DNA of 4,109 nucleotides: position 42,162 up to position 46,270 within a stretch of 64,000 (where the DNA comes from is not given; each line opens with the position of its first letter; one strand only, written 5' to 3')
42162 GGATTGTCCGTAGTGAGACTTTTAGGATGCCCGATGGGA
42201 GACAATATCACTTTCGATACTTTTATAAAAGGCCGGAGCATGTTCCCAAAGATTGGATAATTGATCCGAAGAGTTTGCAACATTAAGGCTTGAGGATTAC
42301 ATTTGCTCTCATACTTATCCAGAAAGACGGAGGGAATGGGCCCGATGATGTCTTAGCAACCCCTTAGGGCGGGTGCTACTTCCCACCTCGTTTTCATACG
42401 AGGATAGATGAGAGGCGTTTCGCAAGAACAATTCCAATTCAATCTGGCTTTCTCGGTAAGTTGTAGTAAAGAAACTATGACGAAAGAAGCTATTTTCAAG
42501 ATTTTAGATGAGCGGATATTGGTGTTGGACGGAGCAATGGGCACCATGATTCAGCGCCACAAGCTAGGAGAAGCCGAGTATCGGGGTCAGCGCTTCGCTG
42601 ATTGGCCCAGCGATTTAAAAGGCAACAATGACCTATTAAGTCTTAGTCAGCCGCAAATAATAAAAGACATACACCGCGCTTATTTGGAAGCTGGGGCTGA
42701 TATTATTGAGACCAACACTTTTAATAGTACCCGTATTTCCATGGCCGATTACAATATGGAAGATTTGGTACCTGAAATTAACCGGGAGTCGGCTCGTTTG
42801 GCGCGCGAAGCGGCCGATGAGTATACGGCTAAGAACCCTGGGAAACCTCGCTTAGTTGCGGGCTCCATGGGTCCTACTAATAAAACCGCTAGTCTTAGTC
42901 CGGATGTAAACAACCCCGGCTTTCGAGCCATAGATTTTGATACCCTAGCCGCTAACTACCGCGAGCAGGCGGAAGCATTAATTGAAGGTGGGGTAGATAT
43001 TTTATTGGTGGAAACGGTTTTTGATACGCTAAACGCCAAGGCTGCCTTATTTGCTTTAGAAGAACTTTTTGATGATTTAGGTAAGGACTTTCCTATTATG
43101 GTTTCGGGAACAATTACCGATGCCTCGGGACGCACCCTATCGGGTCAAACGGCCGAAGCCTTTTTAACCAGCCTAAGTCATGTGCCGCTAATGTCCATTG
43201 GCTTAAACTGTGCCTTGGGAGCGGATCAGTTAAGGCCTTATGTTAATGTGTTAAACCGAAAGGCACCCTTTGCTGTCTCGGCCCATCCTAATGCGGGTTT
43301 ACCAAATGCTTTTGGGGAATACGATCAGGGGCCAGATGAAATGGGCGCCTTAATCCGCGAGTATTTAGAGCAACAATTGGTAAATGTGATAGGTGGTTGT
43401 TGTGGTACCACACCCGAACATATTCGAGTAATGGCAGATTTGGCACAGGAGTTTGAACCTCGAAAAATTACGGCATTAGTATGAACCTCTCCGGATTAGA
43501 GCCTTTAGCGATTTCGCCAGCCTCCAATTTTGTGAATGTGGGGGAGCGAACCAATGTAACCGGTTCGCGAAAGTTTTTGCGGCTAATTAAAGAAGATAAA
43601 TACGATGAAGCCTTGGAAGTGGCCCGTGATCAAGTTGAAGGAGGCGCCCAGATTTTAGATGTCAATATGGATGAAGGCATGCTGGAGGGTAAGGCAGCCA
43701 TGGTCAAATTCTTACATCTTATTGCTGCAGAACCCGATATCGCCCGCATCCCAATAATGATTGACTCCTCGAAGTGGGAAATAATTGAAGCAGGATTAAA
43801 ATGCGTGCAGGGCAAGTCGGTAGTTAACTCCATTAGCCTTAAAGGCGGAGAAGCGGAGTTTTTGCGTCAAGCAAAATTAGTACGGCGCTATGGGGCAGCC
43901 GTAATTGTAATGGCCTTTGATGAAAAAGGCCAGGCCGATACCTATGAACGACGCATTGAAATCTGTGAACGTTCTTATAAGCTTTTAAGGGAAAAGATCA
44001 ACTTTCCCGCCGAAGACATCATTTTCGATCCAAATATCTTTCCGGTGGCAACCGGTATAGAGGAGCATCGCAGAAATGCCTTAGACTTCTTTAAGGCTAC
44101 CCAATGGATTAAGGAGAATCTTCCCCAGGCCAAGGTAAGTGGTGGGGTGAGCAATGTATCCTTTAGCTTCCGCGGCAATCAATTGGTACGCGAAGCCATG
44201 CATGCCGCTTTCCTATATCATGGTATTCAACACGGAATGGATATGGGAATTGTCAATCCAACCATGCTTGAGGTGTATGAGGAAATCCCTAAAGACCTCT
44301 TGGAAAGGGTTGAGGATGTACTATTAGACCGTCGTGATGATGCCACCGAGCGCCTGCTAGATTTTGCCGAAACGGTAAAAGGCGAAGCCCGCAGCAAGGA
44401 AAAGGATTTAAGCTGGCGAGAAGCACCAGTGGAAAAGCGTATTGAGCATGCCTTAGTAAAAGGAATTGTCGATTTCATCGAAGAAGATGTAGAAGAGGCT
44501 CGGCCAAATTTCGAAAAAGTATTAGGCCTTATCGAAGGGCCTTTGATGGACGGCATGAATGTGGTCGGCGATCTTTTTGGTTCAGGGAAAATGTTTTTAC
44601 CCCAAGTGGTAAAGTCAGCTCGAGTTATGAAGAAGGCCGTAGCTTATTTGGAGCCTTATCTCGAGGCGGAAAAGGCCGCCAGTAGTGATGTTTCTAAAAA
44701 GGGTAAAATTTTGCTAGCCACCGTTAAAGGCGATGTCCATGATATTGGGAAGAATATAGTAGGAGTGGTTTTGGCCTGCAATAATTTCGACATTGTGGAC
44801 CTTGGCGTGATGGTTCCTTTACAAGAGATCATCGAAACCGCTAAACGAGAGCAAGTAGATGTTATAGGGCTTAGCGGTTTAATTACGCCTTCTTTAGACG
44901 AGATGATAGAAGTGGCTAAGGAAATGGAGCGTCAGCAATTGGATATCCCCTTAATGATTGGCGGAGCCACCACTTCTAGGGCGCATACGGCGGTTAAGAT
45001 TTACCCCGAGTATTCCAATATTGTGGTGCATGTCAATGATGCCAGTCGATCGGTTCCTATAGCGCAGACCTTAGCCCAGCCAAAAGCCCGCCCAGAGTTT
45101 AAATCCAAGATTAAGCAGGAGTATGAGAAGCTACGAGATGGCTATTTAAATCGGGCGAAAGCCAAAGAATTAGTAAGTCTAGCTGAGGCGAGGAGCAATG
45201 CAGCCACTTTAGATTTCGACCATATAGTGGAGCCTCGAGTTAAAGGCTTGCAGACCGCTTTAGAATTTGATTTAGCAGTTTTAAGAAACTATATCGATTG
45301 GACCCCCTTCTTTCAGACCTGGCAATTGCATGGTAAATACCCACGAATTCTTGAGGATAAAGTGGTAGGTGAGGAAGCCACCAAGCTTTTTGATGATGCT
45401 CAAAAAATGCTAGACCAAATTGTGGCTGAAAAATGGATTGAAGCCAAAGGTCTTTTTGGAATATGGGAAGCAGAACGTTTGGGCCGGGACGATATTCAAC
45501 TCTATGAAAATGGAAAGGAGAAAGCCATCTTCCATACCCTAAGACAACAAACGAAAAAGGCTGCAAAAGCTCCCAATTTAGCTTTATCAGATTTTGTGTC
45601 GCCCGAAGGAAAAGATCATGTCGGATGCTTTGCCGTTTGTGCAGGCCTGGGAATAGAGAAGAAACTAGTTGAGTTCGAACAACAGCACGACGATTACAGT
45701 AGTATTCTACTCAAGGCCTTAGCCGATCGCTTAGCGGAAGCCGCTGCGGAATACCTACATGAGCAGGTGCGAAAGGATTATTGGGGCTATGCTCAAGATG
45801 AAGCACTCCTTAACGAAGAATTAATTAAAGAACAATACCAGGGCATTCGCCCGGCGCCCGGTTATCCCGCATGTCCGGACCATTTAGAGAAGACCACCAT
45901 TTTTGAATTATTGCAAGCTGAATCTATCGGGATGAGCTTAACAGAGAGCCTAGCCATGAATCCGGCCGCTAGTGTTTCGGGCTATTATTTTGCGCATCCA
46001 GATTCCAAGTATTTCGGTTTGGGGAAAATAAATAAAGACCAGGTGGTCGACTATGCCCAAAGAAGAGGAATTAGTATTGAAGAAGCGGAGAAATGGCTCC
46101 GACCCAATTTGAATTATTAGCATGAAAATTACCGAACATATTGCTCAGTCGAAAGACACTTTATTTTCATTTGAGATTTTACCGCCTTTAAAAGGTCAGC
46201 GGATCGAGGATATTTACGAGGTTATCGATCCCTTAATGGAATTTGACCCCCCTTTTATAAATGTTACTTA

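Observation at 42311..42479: metH SAM-I riboswitch: 13-of-14-bp anti-P1 strand 15 nt before the ATG, no intrinsic terminator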

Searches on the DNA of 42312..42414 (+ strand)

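Call 14: build_rna_model(alignment_id=A2)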
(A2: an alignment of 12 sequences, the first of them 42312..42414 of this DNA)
Model R1 built from alignment A2 (12 sequences, 121 columns); structure: RNAalifold consensus.
model positions 105; base pairs 28; branch points 2; effective number of sequences 1.26; information 0.59 bits per position. Calibrated on 0.2 Mb of random sequence (short: E-values are rough).
structure used (alignment columns):
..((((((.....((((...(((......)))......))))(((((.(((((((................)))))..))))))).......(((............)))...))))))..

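Call 15: search_with_rna_model(model_id=R1, sources=[window, L002, L003, L004, L005, L006, L007, L008, L009, L010, L011, L012, L013, L014, L015, L016, L017, L018, L019, L020, L021, L022, L023, L024, L025, L026, L027, L028, L029, L030, L031, L032, L033, L034, L035, L036, L037, L038, L039, L040, L041, L042, L043, L044, L045, L046, L047, L048, L049, L050, L051, L052, L053, L054, L055, L056, L057, L058, L059, L060, L061, L062, L063, L064, L065, L066, L067, L068, L069, L070, L071, L072, L073, L074, L075, L076, L077, L078, L079, L080, L081], max_evalue=0.001, make_alignment=true)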
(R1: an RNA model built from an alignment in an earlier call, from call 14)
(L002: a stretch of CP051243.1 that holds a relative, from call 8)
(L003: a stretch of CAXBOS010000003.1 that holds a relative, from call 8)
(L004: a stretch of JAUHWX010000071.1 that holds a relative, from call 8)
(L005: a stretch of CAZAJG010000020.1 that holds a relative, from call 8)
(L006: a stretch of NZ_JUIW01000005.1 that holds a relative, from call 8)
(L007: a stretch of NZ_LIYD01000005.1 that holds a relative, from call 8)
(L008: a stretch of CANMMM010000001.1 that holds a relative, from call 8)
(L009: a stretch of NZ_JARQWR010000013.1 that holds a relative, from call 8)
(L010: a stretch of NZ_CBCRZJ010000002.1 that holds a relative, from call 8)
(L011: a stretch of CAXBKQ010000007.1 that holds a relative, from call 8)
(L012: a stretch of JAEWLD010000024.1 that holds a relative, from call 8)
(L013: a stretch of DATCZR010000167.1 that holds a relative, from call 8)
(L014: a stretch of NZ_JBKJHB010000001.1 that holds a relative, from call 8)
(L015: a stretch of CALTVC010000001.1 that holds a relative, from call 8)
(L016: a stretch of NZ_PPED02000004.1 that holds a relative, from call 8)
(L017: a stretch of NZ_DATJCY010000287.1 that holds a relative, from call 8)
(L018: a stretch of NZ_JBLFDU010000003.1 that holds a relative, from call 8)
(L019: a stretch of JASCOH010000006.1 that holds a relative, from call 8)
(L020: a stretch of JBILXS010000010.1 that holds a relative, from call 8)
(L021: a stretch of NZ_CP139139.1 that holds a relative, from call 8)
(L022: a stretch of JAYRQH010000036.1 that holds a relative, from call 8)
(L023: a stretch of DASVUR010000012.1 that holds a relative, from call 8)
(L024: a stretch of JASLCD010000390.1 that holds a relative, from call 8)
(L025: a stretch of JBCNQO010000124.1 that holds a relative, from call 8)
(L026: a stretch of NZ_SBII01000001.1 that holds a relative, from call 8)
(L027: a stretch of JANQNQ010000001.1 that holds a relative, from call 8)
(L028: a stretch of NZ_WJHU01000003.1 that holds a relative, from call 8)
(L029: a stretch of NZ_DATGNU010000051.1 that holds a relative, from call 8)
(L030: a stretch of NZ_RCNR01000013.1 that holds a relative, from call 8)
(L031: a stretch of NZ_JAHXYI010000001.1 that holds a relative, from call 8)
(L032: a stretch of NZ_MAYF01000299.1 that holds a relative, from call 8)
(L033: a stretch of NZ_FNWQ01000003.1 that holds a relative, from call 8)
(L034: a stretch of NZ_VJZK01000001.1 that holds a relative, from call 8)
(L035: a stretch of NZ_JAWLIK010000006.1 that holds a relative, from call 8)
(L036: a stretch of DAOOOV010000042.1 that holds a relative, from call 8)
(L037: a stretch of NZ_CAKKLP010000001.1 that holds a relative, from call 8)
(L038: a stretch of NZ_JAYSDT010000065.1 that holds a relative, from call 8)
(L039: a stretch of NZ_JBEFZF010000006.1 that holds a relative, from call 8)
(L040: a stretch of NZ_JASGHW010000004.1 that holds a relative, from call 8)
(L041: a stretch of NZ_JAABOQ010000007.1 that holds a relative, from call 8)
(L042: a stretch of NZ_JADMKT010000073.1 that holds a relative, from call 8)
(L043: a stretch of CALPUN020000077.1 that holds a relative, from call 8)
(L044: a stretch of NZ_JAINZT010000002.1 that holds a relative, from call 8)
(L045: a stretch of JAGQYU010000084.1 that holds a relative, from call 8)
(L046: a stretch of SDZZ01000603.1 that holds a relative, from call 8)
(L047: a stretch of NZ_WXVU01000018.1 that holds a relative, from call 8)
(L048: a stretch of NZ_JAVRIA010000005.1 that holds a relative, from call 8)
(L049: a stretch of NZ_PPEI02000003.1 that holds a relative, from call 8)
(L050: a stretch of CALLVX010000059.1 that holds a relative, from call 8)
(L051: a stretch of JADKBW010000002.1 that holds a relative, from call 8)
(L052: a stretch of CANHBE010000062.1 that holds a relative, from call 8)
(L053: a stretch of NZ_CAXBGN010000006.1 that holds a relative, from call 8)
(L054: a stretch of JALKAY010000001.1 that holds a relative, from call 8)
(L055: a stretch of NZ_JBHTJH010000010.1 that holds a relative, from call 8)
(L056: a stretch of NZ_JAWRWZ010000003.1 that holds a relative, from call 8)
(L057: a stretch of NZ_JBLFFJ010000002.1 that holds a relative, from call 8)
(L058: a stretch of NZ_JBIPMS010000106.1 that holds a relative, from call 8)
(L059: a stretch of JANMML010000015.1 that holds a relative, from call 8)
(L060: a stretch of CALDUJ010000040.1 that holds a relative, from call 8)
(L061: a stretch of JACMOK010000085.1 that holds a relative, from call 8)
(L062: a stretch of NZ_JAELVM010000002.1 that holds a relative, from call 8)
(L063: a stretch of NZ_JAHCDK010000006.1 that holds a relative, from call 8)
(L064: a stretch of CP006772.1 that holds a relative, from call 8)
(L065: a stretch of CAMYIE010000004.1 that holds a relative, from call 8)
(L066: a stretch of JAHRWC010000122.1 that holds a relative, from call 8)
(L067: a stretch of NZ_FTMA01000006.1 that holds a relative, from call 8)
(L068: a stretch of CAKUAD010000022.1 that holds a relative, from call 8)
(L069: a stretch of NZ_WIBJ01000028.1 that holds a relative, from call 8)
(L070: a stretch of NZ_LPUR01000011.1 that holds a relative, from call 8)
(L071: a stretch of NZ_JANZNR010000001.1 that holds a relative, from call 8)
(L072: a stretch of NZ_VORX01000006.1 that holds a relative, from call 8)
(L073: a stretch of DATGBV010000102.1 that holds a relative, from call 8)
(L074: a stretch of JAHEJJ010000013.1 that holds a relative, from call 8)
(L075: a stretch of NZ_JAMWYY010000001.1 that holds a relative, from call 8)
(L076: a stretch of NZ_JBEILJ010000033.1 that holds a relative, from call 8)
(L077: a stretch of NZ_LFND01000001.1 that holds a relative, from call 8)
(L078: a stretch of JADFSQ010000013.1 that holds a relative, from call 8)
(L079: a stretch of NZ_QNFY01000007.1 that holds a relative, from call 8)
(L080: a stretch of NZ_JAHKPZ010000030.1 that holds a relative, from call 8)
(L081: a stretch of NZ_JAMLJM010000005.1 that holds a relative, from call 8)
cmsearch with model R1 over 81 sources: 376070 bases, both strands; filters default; matches with E-value up to 0.001: 60.
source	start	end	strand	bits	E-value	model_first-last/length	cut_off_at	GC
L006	1299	1404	+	117.9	7.7e-30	1-105/105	no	0.42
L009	1314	1419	+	114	9.6e-29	1-105/105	no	0.37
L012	1149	1252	+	113.3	1.6e-28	1-105/105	no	0.46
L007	1221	1328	+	112.5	2.6e-28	1-105/105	no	0.44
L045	1312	1417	+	112.3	3e-28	1-105/105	no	0.36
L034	1181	1283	+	111.7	4.5e-28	1-105/105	no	0.42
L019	1150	1252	+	111.6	4.7e-28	1-105/105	no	0.43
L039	1135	1238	+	110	1.3e-27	1-105/105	no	0.41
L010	1027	1132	+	109.9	1.4e-27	1-105/105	no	0.47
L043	1186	1288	+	109.4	2e-27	1-105/105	no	0.46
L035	1207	1313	+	109.3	2.1e-27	1-105/105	no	0.43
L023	1144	1244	+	108.5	3.4e-27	1-105/105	no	0.45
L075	1268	1374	+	108.4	3.8e-27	1-105/105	no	0.42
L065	1312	1417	+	108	4.8e-27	1-105/105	no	0.44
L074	1313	1419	+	107.8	5.6e-27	1-105/105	no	0.43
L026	1292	1401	+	106.6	1.2e-26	1-105/105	no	0.41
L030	1265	1371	+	106.2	1.6e-26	1-105/105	no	0.38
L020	1175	1280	+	106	1.8e-26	1-105/105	no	0.42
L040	1234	1336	+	105.7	2.1e-26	1-105/105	no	0.5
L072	1311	1430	+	105.6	2.3e-26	1-105/105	no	0.37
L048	1324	1430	+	105.2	3e-26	1-105/105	no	0.37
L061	146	247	+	104.1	6.1e-26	1-105/105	no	0.48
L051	1174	1279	+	104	6.3e-26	1-105/105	no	0.42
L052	1142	1247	+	104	6.4e-26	1-105/105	no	0.43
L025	1123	1226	+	101.5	3.3e-25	1-105/105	no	0.47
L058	1251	1359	+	101.4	3.6e-25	1-105/105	no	0.4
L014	1284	1389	+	101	4.6e-25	1-105/105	no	0.47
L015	1287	1392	+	100.9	5e-25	1-105/105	no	0.47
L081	1362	1464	+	100.7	5.5e-25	1-105/105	no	0.45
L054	1326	1438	+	100.1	8e-25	1-105/105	no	0.45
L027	880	984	+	100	9e-25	1-105/105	no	0.43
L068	1174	1277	+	99.6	1.1e-24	1-105/105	no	0.56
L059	1181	1286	+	98.9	1.7e-24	1-105/105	no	0.44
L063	1333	1440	+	98.5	2.3e-24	1-105/105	no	0.45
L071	1321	1440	+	98.5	2.4e-24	1-105/105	no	0.36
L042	1297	1395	+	98.3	2.7e-24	1-105/105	no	0.44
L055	1299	1399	+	96.5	8.6e-24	1-105/105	no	0.46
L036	1117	1217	+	96.4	8.9e-24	1-105/105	no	0.47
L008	1201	1327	+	96.3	9.4e-24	1-105/105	no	0.42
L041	1206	1309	+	96.2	1e-23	1-105/105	no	0.44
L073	1323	1439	+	96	1.2e-23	1-105/105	no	0.38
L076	1340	1448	+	95.8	1.3e-23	1-105/105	no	0.44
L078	1333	1452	+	95.4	1.7e-23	1-105/105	no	0.35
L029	1271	1387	+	94.9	2.5e-23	1-105/105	no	0.39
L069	1280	1384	+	94.8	2.6e-23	1-105/105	no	0.44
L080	1324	1439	+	94.7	2.7e-23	1-105/105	no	0.37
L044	1296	1400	+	94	4.2e-23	1-105/105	no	0.46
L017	1289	1431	+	93.5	5.9e-23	1-105/105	no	0.37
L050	1271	1375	+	92.7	1e-22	1-105/105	no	0.45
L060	1308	1433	+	90.4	4.6e-22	1-105/105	no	0.39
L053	1261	1377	+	89.9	6.3e-22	1-105/105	no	0.47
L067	1263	1410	+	84.4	2.2e-20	1-105/105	no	0.39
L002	1339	1441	+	78.5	1e-18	1-105/105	no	0.52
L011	1335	1441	+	76.3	4.1e-18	1-105/105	no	0.47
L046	1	92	+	73.3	2.9e-17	18-105/105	5'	0.43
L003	1337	1443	+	71.4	9.8e-17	1-105/105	no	0.47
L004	1328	1440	+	65.6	4.5e-15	1-105/105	no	0.49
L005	1323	1433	+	61.5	6.2e-14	1-105/105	no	0.45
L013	1315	1441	+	53.5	1.1e-11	1-105/105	no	0.52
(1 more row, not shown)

Alignment A3: 60 matches aligned to the model, 193 columns, each read 5' to 3' on its own strand. Consensus structure (alignment columns), stored with it:
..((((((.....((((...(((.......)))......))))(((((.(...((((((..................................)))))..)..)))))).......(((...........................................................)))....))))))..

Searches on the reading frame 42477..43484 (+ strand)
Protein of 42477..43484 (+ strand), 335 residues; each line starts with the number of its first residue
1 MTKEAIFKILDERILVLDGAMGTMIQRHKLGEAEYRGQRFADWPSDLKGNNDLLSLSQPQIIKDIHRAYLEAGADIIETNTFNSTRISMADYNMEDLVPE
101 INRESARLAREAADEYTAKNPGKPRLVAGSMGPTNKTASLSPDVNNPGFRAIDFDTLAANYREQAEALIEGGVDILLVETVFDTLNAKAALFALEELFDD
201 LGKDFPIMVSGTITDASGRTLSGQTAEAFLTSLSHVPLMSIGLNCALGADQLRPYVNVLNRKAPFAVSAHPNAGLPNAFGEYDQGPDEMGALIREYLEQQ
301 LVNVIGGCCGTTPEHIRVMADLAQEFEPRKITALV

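Call 4: search_protein_families(library=pfam, proteins=[window:42477-43484:+])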
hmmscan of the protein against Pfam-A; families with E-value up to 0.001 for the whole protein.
window:42477-43484:+ (335 aa): 1 family
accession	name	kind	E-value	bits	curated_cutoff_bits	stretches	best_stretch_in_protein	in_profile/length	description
PF02574.22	S-methyl_trans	-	1.7e-100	337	22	1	15-321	1-281/283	Homocysteine S-methyltransferase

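Call 8: find_related_loci(query=window:42477-43484:+, collection=genome_contigs, flank=1500)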
Query window:42477-43484:+ (335 aa) in genome_contigs; peptide patterns used: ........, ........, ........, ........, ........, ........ (x = any residue, [..] = any of these).
599 stretches matched a pattern (row limit reached: there are more); 573 encode a relative of the query (tblastn E <= 1e-3); the best 80 are kept; 80 distinct loci.
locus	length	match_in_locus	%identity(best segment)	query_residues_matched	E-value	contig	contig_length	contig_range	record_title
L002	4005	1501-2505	83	1-335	0e+0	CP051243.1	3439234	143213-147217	MAG: Flavobacteriales bacterium isolate ih4 chromosome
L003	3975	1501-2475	77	1-325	3e-177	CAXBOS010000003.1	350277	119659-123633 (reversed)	MAG TPA_asm: uncultured Schleiferiaceae bacterium isolate ERR2762188_concoct_58 genome assembly, contig: ERZ3421808.28,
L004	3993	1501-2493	73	1-331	5e-174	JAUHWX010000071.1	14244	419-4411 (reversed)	MAG: Bacteroidia bacterium isolate 2_bin.37 NODE_2890_length_14244_cov_1.152228, whole genome shotgun sequence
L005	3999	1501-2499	72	1-333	7e-166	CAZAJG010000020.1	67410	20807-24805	MAG TPA_asm: uncultured Owenweeksia sp. isolate SRP268394_co1_36 genome assembly, contig: NODE_564_length_67410_cov_5.23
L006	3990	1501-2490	69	6-335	1e-162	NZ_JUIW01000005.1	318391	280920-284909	Flavobacterium beibuense strain RSKm HC5 RSKm_HC5_contig05, whole genome shotgun sequence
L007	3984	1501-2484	70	5-332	5e-162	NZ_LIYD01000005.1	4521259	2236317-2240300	Flavobacterium akiainvivens strain IK-1 scaffold00001, whole genome shotgun sequence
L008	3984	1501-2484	68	8-335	3e-162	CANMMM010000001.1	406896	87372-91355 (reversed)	uncultured Aquimarina sp. isolate 821-3Z.fasta genome assembly, contig: NODE_1, whole genome shotgun sequence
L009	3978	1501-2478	69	6-331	6e-162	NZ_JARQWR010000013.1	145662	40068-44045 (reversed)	Flavobacterium aerium strain 19SA41 NODE_13_length_145662_cov_39.897695, whole genome shotgun sequence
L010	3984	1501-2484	70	3-330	2e-161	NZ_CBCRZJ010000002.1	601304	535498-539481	Flavobacterium longum strain CIP111716T isolate CIP111716T NODE_0002, whole genome shotgun sequence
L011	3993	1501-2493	69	1-331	5e-161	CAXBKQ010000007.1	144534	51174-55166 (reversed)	MAG TPA_asm: uncultured Cryomorphaceae bacterium isolate ERR2762123_concoct_150 genome assembly, contig: ERZ3421833.52,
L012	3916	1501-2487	70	3-331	5e-163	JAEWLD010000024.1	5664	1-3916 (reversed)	MAG: Bacteroidetes bacterium isolate OH_PBrB_77 k127_564754, whole genome shotgun sequence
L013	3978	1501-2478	70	6-331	3e-161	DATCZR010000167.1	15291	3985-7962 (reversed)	MAG TPA_asm: Cyclobacteriaceae bacterium isolate SMAG_U75 k141_174778, whole genome shotgun sequence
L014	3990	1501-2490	69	6-335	6e-161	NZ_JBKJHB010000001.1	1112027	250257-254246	Flavobacterium sp. RNTU_13 1, whole genome shotgun sequence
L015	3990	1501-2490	68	6-335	3e-160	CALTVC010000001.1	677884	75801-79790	MAG: uncultured Flavobacterium sp. isolate x4u0SA5lwb_bin.23.MAG genome assembly, contig: NODE_1_length_677884_cov_31.26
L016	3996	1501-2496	68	4-335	3e-160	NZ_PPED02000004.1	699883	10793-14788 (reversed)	Chryseobacterium phosphatilyticum strain ISE14 scaffold_4, whole genome shotgun sequence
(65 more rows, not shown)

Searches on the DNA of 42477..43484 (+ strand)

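Call 11: search_rna_families(sources=[L006, L007, L008, L012, L013, L016, L017, L019, L022, L029, L030, L039, L042, L043, L046, L048, L054, L064, L071, L078], threshold=gathering)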
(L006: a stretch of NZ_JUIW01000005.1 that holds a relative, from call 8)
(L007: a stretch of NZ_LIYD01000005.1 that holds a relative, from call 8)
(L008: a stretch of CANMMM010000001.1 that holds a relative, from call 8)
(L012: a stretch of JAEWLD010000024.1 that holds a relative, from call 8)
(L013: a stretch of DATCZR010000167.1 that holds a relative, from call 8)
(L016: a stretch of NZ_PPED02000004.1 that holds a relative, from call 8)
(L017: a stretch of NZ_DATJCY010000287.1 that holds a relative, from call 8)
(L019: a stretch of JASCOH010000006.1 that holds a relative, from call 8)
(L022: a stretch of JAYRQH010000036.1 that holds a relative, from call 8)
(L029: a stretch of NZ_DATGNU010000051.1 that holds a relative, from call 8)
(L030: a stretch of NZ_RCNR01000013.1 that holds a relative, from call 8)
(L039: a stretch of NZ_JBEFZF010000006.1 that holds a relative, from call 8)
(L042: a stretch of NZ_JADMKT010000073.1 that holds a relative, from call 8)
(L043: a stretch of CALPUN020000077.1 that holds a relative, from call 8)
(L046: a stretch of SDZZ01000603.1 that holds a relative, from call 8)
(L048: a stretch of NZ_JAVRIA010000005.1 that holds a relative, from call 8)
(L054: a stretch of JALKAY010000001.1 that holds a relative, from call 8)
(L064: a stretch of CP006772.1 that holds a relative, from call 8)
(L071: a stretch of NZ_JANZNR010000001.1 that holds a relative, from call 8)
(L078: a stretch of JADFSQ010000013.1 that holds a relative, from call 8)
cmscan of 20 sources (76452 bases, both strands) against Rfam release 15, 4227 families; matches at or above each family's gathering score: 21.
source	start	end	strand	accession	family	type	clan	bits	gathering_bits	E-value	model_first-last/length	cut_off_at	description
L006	1299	1404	+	RF00162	SAM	Cis-reg; riboswitch;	CL00012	88.9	44.4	1e-19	1-108/108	no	SAM riboswitch aptamer (S box leader)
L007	1221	1328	+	RF00162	SAM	Cis-reg; riboswitch;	CL00012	85.3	44.4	1.1e-18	1-108/108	no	SAM riboswitch aptamer (S box leader)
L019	1150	1252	+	RF00162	SAM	Cis-reg; riboswitch;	CL00012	81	44.4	2e-17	1-108/108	no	SAM riboswitch aptamer (S box leader)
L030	1265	1371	+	RF00162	SAM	Cis-reg; riboswitch;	CL00012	79.5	44.4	5.3e-17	1-108/108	no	SAM riboswitch aptamer (S box leader)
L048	1324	1430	+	RF00162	SAM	Cis-reg; riboswitch;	CL00012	79.1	44.4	7.1e-17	1-108/108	no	SAM riboswitch aptamer (S box leader)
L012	1149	1252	+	RF00162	SAM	Cis-reg; riboswitch;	CL00012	78.8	44.4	8.9e-17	1-108/108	no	SAM riboswitch aptamer (S box leader)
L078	1333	1452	+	RF00162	SAM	Cis-reg; riboswitch;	CL00012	76.3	44.4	4.5e-16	1-108/108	no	SAM riboswitch aptamer (S box leader)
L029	1271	1387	+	RF00162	SAM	Cis-reg; riboswitch;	CL00012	75.1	44.4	1e-15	1-108/108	no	SAM riboswitch aptamer (S box leader)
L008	1201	1327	+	RF00162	SAM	Cis-reg; riboswitch;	CL00012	75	44.4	1.1e-15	1-108/108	no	SAM riboswitch aptamer (S box leader)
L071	1321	1440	+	RF00162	SAM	Cis-reg; riboswitch;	CL00012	75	44.4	1.1e-15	1-108/108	no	SAM riboswitch aptamer (S box leader)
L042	1297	1395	+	RF00162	SAM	Cis-reg; riboswitch;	CL00012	74.1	44.4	2e-15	1-108/108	no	SAM riboswitch aptamer (S box leader)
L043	1358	1433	-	RF01705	Flavo-1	Gene; sRNA;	-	72.5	42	6.4e-14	1-76/76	no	Flavo-1 RNA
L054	1326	1438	+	RF00162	SAM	Cis-reg; riboswitch;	CL00012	72.2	44.4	7.1e-15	1-108/108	no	SAM riboswitch aptamer (S box leader)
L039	1135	1238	+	RF00162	SAM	Cis-reg; riboswitch;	CL00012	70.8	44.4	1.9e-14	1-108/108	no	SAM riboswitch aptamer (S box leader)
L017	1289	1431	+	RF00162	SAM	Cis-reg; riboswitch;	CL00012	70.4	44.4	2.4e-14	1-108/108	no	SAM riboswitch aptamer (S box leader)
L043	1186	1288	+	RF00162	SAM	Cis-reg; riboswitch;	CL00012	69.7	44.4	3.8e-14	1-108/108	no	SAM riboswitch aptamer (S box leader)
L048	1120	1179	-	RF01726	SAM-II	Cis-reg; riboswitch;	-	62.1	44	1.8e-09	1-60/60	no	SAM-II riboswitch aptamer (SAM-II long loop)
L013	1315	1441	+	RF00162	SAM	Cis-reg; riboswitch;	CL00012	61.2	44.4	1.1e-11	1-108/108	no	SAM riboswitch aptamer (S box leader)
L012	798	870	-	RF01726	SAM-II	Cis-reg; riboswitch;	-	56.6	44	4.1e-08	1-60/60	no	SAM-II riboswitch aptamer (SAM-II long loop)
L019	1347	1426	-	RF01705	Flavo-1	Gene; sRNA;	-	54.6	42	5.3e-09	1-76/76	no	Flavo-1 RNA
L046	1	92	+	RF00162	SAM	Cis-reg; riboswitch;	CL00012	50.4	44.4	1.5e-08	18-108/108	5'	SAM riboswitch aptamer (S box leader)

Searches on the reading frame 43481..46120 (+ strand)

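Call 4: search_protein_families(library=pfam, proteins=[window:43481-46120:+])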
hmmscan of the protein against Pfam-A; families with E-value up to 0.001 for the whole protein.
window:43481-46120:+ (879 aa): 4 families
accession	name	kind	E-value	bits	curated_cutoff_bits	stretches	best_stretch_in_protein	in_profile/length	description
PF02965.22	Met_synt_B12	-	1.3e-123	412.3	25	1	597-863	1-273/273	Vitamin B12 dependent methionine synthase, activation domain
PF00809.28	Pterin_bind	-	2.8e-60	204.4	25.5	1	21-259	1-244/244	Pterin binding enzyme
PF02607.22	B12-binding_2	-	7.2e-24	84.2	23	1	318-391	2-74/74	B12 binding domain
PF02310.24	B12-binding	-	1.5e-20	73.7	32.1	1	408-499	1-92/121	B12 binding domain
